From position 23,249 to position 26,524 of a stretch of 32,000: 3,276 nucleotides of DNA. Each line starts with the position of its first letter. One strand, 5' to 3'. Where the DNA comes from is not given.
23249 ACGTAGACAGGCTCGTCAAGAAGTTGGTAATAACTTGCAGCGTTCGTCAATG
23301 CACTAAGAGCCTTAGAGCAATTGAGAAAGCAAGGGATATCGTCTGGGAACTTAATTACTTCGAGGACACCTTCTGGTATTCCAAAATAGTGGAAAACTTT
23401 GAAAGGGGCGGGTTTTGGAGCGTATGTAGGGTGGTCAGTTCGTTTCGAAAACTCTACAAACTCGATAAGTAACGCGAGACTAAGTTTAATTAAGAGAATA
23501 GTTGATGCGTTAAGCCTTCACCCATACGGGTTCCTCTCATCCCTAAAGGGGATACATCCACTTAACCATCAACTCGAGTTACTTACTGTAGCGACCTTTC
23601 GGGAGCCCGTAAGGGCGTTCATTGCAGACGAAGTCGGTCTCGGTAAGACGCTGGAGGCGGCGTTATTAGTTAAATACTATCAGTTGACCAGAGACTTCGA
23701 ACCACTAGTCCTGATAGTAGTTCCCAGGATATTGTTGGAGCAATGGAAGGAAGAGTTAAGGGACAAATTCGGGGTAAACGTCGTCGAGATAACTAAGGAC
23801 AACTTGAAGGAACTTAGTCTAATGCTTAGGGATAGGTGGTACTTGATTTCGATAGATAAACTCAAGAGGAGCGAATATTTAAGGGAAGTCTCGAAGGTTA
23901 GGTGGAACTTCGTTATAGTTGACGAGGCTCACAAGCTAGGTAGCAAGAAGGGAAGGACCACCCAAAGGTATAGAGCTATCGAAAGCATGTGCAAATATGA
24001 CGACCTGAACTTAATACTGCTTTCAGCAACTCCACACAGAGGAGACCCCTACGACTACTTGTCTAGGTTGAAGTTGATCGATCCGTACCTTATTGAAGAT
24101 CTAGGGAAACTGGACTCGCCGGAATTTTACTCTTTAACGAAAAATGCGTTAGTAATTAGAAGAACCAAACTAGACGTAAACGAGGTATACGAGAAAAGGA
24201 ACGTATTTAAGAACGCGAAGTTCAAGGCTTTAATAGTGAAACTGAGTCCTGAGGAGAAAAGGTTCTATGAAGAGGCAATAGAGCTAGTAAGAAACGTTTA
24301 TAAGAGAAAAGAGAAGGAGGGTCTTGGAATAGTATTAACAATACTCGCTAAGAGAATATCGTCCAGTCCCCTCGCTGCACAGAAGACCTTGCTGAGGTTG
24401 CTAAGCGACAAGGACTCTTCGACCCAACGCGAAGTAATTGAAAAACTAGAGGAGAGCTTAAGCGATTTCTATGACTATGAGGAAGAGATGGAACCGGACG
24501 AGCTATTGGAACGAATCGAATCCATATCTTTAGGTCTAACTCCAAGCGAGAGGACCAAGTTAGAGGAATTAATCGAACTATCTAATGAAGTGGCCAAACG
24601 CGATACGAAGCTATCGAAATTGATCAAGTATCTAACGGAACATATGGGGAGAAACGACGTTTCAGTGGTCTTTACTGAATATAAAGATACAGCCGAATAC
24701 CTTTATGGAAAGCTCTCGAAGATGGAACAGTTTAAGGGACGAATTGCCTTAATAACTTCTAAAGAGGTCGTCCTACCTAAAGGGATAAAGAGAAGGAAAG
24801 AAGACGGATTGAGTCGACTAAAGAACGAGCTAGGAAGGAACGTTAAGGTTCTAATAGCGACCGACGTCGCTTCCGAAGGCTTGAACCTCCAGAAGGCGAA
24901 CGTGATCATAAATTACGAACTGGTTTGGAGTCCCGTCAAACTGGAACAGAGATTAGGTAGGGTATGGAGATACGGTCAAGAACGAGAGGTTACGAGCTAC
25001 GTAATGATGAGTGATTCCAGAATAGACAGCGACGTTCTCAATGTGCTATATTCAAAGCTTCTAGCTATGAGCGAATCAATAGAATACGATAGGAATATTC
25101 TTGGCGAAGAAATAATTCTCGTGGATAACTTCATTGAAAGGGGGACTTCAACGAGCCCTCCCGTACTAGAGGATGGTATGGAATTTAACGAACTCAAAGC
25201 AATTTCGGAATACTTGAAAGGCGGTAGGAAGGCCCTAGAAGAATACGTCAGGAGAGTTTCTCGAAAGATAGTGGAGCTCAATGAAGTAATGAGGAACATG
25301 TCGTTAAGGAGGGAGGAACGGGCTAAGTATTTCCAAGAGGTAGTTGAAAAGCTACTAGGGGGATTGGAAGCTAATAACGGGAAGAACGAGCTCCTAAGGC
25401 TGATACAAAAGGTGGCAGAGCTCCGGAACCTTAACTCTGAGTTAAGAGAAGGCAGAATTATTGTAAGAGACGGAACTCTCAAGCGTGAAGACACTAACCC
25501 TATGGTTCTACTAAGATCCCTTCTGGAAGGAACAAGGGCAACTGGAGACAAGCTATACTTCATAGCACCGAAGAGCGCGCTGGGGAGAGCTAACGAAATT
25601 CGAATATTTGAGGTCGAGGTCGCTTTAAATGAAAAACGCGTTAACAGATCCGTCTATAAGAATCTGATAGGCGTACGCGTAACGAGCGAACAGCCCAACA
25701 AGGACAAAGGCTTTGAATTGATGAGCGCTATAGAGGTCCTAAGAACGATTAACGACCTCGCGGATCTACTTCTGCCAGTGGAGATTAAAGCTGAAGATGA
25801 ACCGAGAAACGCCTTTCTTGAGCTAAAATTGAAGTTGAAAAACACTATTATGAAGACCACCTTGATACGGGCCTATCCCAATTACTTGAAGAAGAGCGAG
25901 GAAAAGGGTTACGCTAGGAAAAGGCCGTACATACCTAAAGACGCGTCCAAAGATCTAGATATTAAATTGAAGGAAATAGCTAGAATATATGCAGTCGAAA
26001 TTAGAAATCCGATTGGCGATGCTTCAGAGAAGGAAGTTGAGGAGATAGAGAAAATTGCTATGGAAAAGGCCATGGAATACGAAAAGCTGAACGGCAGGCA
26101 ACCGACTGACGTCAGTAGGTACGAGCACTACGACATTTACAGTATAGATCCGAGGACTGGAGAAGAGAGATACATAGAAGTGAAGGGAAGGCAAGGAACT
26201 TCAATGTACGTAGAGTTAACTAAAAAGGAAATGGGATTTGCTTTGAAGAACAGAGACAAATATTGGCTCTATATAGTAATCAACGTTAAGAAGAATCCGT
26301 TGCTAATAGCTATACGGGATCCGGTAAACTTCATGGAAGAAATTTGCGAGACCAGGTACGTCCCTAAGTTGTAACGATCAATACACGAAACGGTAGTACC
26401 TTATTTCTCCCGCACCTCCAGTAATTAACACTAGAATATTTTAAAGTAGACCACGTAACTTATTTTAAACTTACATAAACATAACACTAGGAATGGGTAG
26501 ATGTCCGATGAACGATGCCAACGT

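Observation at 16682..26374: PglZ-less, BREX-type-3-like cassette: DUF1156 methyltransferase + DUF499 ATPase + small ORF + SNF2 helicase-nuclease fusion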

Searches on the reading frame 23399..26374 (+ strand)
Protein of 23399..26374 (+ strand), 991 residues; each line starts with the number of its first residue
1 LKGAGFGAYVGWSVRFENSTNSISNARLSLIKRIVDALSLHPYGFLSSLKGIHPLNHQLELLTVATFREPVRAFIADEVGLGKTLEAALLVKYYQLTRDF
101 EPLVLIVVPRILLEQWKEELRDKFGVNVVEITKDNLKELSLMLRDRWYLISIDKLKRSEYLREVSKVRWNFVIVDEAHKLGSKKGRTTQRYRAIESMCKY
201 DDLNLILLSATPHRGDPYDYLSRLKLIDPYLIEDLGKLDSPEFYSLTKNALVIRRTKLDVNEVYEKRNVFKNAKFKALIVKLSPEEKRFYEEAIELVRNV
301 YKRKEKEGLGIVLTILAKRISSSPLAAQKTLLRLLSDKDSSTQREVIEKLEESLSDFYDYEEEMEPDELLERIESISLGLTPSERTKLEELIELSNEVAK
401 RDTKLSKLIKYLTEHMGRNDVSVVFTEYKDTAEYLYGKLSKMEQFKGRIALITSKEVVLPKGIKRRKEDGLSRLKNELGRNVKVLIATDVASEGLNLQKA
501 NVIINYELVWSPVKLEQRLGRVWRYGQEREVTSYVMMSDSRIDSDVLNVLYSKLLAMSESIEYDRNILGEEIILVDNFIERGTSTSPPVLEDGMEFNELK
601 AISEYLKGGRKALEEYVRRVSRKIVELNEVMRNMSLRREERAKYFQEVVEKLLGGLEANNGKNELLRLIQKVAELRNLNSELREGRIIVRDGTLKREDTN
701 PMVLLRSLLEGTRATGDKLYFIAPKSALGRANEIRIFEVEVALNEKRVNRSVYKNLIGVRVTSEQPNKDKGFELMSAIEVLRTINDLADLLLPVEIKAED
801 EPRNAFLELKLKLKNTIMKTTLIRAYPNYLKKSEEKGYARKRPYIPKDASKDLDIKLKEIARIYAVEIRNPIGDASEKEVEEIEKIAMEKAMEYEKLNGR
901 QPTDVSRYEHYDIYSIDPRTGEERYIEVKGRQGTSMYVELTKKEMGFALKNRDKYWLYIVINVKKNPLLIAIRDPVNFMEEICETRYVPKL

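Call 3: search_protein_families(library=pfam, proteins=[window:23399-26374:+], max_evalue=0.01)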
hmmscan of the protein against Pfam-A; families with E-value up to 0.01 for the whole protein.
window:23399-26374:+ (991 aa): 7 families
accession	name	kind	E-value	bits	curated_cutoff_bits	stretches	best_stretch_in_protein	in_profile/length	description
PF13020.12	NOV_C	-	3.2e-23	82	22.1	1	883-969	1-88/91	Protein NO VEIN, C-terminal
PF00176.29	SNF2-rel_dom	-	2e-17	63.6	24.9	1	73-300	20-258/290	SNF2-related domain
PF00271.37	Helicase_C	-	3.1e-17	63.3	23.5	1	404-526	2-110/110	Helicase conserved C-terminal domain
PF04851.21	ResIII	-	7e-15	55.8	22.5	1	68-214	21-164/164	Type III restriction enzyme, res subunit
PF00270.35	DEAD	-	9.7e-10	38.9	26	1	72-213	16-161/167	DEAD/DEAH box helicase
PF18766.7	SWI2_SNF2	-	0.00039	20.6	26.7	1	80-180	28-130/221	SWI2/SNF2 ATPase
PF22590.2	Cas3-like_C_2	-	0.00071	20.3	27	1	429-525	12-104/106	CRISPR-associated nuclease/helicase Cas3, C-terminal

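Call 4: search_protein_families(library=padloc, proteins=[window:23399-26374:+], max_evalue=0.01)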
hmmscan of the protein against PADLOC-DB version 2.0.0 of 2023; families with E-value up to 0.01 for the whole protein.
window:23399-26374:+ (991 aa): 55 families (the best 25 are shown)
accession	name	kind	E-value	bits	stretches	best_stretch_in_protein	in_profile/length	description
PDLC00659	HmaA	-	6.9e-67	224.2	2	51-562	102-647/1176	SNF2 helicase / DEAD-box helicase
PDLC02621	DrmD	-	2.3e-62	209.5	1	51-624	119-722/1040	DrmD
PDLC02504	BrxHI|BrxHII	-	1.8e-58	196.3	1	67-586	123-643/971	BrxHII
PDLC02500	BrxHI|BrxHII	-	3.1e-58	196.1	2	144-562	207-610/933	BrxHI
PDLC02840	DpdE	-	7.3e-50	168.2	2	24-232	130-324/1091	DpdE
PDLC02619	DrmD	-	9e-48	161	1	37-554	17-563/872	DrmD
PDLC02620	DrmD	-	1.6e-45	153.5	1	50-564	96-616/1060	DrmD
PDLC02843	DpdE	-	1.7e-44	150.1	2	22-231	127-316/1091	DpdE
PDLC02572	DrmA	-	3.3e-43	145.8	1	56-553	121-649/1043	DrmA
PDLC02623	DrmD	-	2.9e-41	139.2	2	261-570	392-669/1040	DrmD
PDLC02634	DrmD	-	5.7e-41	138.2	1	27-555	63-613/900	DrmD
PDLC02853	DpdE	-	7.1e-39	131.5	1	47-554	89-629/985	DpdE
PDLC02632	DrmD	-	3.3e-38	129.6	1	54-534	124-634/662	DrmD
PDLC02193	PLD_Helicase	-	9.2e-38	128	2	253-554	546-827/905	-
PDLC02846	DpdE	-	6.9e-30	101.7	2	72-229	181-339/1034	DpdE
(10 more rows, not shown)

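Call 59: search_dna_similar(query=window:23399-26371:+, collection=plasmids, mode=protein, max_rows=30, max_evalue=1e-10)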
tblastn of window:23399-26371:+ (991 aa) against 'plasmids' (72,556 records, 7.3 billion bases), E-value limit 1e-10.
Records with a match: 527; places in all: 555; records where one place covers at least 80% of the query: 0.
Best place of each record, by identity: <60% 527.
By first word of the organism name: Klebsiella 41; Escherichia 30; Rhodococcus 29; Thermus 27; Deinococcus 24; Listeria 17; Nostoc 16; Salmonella 15; Halobacterium 14; Enterococcus 14; and 142 more.
By predicted mobility (MOB-suite, as given by PLSDB): non-mobilizable 289; conjugative 136; mobilizable 102.
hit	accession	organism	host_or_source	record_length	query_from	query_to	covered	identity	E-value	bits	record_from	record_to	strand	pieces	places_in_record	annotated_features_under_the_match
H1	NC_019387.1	Thermus oshimai JL-2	-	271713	52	705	66%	28.5%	1e-36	158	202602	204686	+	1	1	helicase-related protein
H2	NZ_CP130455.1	Candidatus Fervidibacter sacchari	hot spring sediment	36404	48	728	69%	27.0%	5e-41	172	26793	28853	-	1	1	helicase-related protein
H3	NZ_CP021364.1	Acidovorax carolinensis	-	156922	52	703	66%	27.4%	4e-34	150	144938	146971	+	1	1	helicase-related protein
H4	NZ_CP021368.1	Acidovorax carolinensis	-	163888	52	703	66%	27.4%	4e-34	150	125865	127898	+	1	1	helicase-related protein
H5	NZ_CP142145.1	Rhodococcus sp. PD04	mixed culture,Industrial wastewater ...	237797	42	719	68%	26.3%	7e-34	149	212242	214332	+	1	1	helicase-related protein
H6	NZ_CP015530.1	Rhodococcus sp. WB1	soil,PCBs contaminated soil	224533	39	656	62%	27.3%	7e-36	155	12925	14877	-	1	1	helicase-related protein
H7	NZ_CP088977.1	Rhodococcus pyridinivorans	pure culture,soil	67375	39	656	62%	27.2%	2e-35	154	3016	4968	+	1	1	helicase-related protein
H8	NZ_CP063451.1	Rhodococcus pyridinivorans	oil-polluted soil,Libyan oil-polluted ...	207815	39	656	62%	27.0%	1e-35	155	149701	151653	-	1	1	helicase-related protein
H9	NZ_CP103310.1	Rhodococcus pyridinivorans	Sediment samples were collected from a ...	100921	39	656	62%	26.9%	3e-35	154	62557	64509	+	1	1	helicase-related protein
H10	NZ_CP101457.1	Natronobeatus ordinarius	cell culture,sediment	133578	72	641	58%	28.8%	7e-38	162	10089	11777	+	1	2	helicase-related protein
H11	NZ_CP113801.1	Rhodococcus pyridinivorans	sediment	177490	39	656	62%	26.5%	1e-35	155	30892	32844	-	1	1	helicase-related protein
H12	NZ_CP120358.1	Rhodococcus rhodochrous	single cell,petroleum contaminated soil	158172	39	656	62%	26.5%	6e-35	153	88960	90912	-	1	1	helicase-related protein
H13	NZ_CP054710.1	Halarchaeum sp. CBA1220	solar salt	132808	72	625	56%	29.5%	3e-41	173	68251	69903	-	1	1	helicase-related protein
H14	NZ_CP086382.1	Deinococcus radiophilus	Harpadon nehereus,cell culture,2 Mrad ...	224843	4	553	55%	29.7%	1e-37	162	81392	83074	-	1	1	helicase-related protein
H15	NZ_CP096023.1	Halocatena salina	cell culture,sediment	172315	72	619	55%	29.7%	1e-33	149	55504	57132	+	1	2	helicase-related protein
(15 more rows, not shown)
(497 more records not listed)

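Call 60: get_annotated_region(hit=H1, flank=9000)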
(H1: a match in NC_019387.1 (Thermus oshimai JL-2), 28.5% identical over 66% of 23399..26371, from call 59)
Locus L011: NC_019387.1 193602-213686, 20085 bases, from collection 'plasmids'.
description: Thermus oshimai JL-2 plasmid pTHEOS01, complete sequence
organism: Thermus oshimai JL-2 (NCBI taxid 751945)
taxonomy: Bacteria; Deinococcota; Deinococci; Thermales; Thermaceae; Thermus; Thermus oshimai; Thermus oshimai JL-2
host: -; source: -; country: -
typing (MOB-suite, as given by PLSDB): non-mobilizable; replicon rep_cluster_1062
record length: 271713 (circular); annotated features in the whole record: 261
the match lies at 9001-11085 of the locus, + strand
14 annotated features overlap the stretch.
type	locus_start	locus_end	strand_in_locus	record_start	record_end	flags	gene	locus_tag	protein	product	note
CDS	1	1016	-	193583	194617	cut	-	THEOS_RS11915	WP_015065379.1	Ldh family oxidoreductase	-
CDS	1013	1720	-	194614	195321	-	-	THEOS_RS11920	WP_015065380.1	SDR family oxidoreductase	-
CDS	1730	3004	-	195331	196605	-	-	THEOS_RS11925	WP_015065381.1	TRAP transporter large permease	GO:0008643 - carbohydrate transport [Evidence IEA]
CDS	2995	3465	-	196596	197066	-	-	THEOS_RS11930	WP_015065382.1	TRAP transporter small permease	GO:0015740 - C4-dicarboxylate transport [Evidence IEA]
CDS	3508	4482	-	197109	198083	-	-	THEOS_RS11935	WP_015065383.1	TRAP transporter substrate-binding protein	-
CDS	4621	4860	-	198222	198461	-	-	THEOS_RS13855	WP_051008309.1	hypothetical protein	-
CDS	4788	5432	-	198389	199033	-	-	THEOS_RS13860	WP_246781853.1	flavin reductase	-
CDS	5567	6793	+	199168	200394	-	-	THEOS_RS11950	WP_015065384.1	MFS transporter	GO:0055085 - transmembrane transport [Evidence IEA]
CDS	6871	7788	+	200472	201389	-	-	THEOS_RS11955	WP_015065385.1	ParA family protein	-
CDS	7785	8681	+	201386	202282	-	-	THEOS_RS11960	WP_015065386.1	ParB/RepB/Spo0J family partition protein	GO:0007059 - chromosome segregation [Evidence IEA]; GO:0000910 - cytokinesis [Evidence IEA]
CDS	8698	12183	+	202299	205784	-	-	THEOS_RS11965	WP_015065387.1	helicase-related protein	-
CDS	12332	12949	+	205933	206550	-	-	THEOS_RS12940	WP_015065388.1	NYN domain-containing protein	-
CDS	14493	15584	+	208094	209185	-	-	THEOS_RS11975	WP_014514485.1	IS4 family transposase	-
CDS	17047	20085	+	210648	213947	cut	-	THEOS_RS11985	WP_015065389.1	Swt1 family HEPN domain-containing protein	-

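Call 61: get_annotated_region(hit=H13, flank=9000)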
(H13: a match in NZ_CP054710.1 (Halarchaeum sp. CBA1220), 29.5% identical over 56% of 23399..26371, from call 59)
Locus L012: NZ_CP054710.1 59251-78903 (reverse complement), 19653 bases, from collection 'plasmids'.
description: Halarchaeum sp. CBA1220 plasmid pCBA1220-03, complete sequence
organism: Halarchaeum sp. CBA1220 (NCBI taxid 1853682)
taxonomy: Archaea; Euryarchaeota; Halobacteria; Halobacteriales; Halobacteriaceae; Halarchaeum; Halarchaeum sp. CBA1220
host: -; source: solar salt; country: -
typing (MOB-suite, as given by PLSDB): non-mobilizable
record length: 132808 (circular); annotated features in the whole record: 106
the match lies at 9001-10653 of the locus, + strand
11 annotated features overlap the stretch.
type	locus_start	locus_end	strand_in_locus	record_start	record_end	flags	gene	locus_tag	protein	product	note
CDS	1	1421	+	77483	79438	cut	-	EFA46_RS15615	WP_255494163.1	hypothetical protein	-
CDS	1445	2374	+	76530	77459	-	-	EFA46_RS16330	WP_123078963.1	phospholipase D-like domain-containing protein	-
CDS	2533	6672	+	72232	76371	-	-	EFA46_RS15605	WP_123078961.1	TaqI-like C-terminal specificity domain-containing protein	-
CDS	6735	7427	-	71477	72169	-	-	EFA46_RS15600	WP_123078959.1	hypothetical protein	-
CDS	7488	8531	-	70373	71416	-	-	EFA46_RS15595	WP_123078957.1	HNH endonuclease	-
CDS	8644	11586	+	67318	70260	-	-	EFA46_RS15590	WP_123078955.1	helicase-related protein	-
CDS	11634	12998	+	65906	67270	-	-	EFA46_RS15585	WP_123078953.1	DNA cytosine methyltransferase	GO:0006304 - DNA modification [Evidence IEA]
CDS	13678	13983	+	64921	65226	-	-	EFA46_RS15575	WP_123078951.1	hypothetical protein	-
CDS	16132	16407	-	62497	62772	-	-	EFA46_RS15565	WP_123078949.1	PadR family transcriptional regulator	-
CDS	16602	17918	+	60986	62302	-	-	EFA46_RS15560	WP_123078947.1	RNA-guided endonuclease TnpB family protein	-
CDS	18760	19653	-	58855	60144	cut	-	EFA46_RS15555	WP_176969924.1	orc1/cdc6 family replication initiation protein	-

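Call 62: get_annotated_region(hit=H2, flank=9000)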
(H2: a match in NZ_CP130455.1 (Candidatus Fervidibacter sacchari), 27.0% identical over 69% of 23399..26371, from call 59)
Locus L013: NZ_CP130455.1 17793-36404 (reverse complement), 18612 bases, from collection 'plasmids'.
description: Candidatus Fervidibacter sacchari strain PD1 plasmid unnamed, complete sequence
organism: Candidatus Fervidibacter sacchari (NCBI taxid 1448929)
taxonomy: Bacteria; Candidatus Fervidibacterota; ; ; ; Candidatus Fervidibacter; Candidatus Fervidibacter sacchari
host: -; source: hot spring sediment; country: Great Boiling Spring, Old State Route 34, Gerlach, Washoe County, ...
typing (MOB-suite, as given by PLSDB): non-mobilizable
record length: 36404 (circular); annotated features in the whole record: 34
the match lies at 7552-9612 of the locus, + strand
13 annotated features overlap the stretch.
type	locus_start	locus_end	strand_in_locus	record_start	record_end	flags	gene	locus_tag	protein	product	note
CDS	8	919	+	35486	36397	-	-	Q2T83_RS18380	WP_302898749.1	hypothetical protein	-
CDS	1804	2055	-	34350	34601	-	-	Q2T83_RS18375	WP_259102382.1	ribbon-helix-helix protein, CopG family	GO:0006355 - regulation of DNA-templated transcription [Evidence IEA]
CDS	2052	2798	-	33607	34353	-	-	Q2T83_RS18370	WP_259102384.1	ParA family protein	-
CDS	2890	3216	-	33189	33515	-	-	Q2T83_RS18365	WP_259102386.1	hypothetical protein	-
CDS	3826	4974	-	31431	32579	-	-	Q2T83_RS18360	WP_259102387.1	sigma-70 family RNA polymerase sigma factor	GO:0006352 - DNA-templated transcription initiation [Evidence IEA]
CDS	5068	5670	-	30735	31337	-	-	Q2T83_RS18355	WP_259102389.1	sigma-70 family RNA polymerase sigma factor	GO:0006352 - DNA-templated transcription initiation [Evidence IEA]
CDS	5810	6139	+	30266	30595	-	-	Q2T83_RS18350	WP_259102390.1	DUF4258 domain-containing protein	-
CDS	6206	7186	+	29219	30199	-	-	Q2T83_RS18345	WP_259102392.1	DUF6569 family protein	-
CDS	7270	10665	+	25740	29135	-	-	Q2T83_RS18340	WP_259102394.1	helicase-related protein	-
CDS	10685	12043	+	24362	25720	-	rmuC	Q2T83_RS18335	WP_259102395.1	DNA recombination protein RmuC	-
CDS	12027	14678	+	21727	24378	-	-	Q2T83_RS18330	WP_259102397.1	DUF1156 domain-containing protein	-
CDS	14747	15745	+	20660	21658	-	-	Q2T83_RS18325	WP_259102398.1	hypothetical protein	-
CDS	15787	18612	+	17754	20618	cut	-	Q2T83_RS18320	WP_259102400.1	DUF499 domain-containing protein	-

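Call 87: search_protein_families(library=ncbifam, proteins=[window:23399-26374:+], max_evalue=0.01)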
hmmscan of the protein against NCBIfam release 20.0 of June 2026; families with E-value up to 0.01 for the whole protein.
window:23399-26374:+ (991 aa): 23 families
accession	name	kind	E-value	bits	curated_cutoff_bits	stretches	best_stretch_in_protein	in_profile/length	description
NF038317.1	DISARM_DrmD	equivalog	9.9e-69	232.7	610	1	51-651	105-724/1021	DISARM system SNF2-like helicase DrmD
NF041062.1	DpdE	equivalog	4e-54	184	500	2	56-230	156-315/1048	protein DpdE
NF042964.1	phospholipD_antiphage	equivalog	2.7e-52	178.2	1100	2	264-555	552-820/895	phospholipase D-like domain-containing anti-phage protein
NF038318.1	DISARM_DrmD_b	equivalog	3.5e-48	164.4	950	1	31-553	10-559/868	DISARM system SNF2-like helicase DrmD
NF003426.0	PRK04914.1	equivalog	1.2e-40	139.6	576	1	52-699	152-765/959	RNA polymerase-associated protein RapA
NF058637.1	helic_SCO1167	equivalog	2.4e-16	59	1200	2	395-553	755-902/932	SCO1167/SCO6262 family helicase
NF010337.0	PRK13766.1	equivalog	8.5e-16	57.2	610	1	386-563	331-503/781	Hef nuclease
NF041790.1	anti-phage_ZorD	equivalog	1.6e-15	56.2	1500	2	397-534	899-1033/1035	type I Zorya anti-phage system protein ZorD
NF053675.1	pilus_reg_Snf2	equivalog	2.8e-12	45.6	1100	2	479-553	926-1000/1029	pilus expression-regulating Snf2 family helicase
NF008744.0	PRK11776.1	equivalog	5.1e-09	35.2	524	1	400-541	225-352/460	ATP-dependent RNA helicase DbpA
NF008394.0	PRK11192.1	equivalog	1.9e-08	33.6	507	1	369-542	202-358/441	ATP-dependent RNA helicase SrmB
TIGR01587.1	cas3_core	equivalog_domain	3e-07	29.9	102.45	1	394-534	198-330/358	CRISPR-associated helicase Cas3'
TIGR04095.1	dnd_restrict_1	equivalog_domain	6.1e-07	28.8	600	1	75-214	29-170/451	DNA phosphorothioation system restriction enzyme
TIGR02621.3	cas3_GSU0051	exception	9.1e-07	28.1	400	1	397-537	249-385/854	type I-G CRISPR-associated helicase/endonuclease Cas3g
NF007882.0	PRK10590.1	equivalog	1e-06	28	743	1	471-570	288-385/456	ATP-dependent RNA helicase RhlE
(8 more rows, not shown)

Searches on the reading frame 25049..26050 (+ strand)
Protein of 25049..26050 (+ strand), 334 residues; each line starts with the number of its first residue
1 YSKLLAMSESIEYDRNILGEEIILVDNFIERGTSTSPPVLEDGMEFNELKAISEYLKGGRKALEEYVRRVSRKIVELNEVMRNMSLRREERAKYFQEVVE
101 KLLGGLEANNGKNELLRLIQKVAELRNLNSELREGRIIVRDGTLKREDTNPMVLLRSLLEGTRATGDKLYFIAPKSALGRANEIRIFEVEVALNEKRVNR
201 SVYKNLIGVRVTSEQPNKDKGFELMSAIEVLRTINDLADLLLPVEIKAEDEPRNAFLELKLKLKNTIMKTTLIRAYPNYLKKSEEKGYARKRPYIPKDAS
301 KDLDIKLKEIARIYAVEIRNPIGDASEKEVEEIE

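Call 93: search_protein_families(library=pfam, proteins=[window:25049-26050:+], max_evalue=1)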
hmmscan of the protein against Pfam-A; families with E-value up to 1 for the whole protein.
window:25049-26050:+ (334 aa): 1 family
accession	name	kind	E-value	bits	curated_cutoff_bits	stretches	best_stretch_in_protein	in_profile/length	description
PF14379.11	Myb_CC_LHEQLE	-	0.16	12.1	29.1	1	76-101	19-44/48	MYB-CC type transfactor, LHEQLE motif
